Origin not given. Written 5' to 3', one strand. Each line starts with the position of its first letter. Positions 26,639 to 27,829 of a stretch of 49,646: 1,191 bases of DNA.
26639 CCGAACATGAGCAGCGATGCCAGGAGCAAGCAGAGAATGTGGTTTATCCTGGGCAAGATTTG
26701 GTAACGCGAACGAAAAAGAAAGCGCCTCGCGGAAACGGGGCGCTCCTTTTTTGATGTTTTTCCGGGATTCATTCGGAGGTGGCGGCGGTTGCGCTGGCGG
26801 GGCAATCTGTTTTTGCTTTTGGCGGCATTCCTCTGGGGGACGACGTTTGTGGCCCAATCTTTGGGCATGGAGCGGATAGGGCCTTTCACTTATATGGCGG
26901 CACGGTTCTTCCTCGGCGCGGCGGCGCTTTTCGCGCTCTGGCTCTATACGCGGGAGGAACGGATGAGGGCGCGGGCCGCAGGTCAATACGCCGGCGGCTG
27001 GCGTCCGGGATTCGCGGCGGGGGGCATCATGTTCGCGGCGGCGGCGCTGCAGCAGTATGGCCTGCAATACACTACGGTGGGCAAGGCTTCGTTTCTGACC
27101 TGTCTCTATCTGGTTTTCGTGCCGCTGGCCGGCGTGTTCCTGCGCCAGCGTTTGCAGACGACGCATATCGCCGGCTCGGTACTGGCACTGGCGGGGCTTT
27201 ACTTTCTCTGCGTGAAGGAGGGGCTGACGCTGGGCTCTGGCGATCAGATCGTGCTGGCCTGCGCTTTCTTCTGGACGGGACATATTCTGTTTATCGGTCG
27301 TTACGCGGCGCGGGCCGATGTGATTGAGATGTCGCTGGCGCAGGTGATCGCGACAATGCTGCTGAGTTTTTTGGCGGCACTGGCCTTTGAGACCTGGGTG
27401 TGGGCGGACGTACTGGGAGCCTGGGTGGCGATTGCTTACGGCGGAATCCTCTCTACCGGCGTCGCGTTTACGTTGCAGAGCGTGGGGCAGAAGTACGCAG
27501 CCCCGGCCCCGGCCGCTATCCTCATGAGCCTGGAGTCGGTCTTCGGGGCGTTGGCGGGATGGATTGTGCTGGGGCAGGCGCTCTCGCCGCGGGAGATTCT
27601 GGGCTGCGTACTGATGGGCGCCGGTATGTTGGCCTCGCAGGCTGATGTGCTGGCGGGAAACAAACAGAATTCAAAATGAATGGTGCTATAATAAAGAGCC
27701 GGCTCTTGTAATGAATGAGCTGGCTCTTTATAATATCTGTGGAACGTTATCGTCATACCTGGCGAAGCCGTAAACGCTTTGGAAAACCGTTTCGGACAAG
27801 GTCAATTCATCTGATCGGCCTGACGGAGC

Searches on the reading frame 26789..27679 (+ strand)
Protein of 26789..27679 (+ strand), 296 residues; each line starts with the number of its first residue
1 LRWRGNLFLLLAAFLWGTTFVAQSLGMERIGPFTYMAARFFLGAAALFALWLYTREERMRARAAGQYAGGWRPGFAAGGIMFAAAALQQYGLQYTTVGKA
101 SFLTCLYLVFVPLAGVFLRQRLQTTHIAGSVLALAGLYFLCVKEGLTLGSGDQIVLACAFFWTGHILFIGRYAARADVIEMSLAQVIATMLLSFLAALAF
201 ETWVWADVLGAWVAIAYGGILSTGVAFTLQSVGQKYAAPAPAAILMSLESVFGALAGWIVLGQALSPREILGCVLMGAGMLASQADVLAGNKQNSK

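Call 61: search_protein_families(library=pfam, proteins=[window:26789-27679:+], max_evalue=0.00001)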
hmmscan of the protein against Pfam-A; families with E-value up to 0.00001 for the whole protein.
window:26789-27679:+ (296 aa): 1 family
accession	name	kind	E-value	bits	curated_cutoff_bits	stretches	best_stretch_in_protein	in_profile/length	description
PF00892.27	EamA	-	1.2e-34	119.9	28.2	2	4-140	2-133/135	EamA-like transporter family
